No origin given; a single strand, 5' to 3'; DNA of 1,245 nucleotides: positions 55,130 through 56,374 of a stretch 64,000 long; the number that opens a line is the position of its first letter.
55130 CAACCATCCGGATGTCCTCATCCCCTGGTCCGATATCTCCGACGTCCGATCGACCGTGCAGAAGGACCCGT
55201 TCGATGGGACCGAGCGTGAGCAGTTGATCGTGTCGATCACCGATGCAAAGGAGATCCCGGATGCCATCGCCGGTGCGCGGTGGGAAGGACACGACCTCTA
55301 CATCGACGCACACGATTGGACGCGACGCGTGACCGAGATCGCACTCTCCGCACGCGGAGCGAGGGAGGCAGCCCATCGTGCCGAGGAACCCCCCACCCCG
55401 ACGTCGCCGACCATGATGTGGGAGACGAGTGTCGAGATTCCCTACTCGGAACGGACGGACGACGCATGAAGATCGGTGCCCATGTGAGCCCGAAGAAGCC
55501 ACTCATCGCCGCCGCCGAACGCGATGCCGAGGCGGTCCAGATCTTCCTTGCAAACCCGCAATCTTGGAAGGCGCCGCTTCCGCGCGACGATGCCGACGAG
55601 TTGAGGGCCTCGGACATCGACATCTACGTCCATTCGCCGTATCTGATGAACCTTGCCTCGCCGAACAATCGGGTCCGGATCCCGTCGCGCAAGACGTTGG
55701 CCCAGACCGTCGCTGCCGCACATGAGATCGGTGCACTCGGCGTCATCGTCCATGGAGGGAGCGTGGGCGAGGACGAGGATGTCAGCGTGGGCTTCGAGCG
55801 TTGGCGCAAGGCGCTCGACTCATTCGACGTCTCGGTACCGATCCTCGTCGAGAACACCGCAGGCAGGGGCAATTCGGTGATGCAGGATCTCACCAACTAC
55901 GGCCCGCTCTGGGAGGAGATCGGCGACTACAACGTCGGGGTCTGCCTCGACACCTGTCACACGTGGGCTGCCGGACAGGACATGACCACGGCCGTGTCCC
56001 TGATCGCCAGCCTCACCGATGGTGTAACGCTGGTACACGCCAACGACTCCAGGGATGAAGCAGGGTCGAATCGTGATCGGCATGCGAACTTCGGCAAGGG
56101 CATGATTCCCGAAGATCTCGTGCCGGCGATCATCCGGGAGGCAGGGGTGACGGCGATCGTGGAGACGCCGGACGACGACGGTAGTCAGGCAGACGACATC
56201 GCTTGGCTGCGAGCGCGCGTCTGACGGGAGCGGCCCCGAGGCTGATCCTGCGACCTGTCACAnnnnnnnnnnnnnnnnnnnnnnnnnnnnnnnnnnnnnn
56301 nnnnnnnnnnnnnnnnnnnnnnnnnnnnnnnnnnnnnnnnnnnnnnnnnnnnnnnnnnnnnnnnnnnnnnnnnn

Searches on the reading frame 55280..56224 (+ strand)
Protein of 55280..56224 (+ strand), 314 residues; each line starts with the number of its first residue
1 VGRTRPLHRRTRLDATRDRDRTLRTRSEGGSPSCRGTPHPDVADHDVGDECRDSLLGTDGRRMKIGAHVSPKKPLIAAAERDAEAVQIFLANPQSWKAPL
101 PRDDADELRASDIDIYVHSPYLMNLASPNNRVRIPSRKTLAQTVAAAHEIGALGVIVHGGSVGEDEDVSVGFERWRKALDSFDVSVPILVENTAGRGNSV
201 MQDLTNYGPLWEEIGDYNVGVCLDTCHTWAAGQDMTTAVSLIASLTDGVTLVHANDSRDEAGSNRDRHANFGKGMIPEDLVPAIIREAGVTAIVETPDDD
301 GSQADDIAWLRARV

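Call 46: search_protein_families(library=pfam, proteins=[window:55280-56224:+], max_evalue=0.0001)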
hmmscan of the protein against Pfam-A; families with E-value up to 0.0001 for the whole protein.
window:55280-56224:+ (314 aa): 1 family
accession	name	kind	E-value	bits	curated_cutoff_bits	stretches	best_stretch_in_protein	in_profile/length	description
PF01261.30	AP_endonuc_2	-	6e-37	128.1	31.1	1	77-312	3-248/249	Xylose isomerase-like TIM barrel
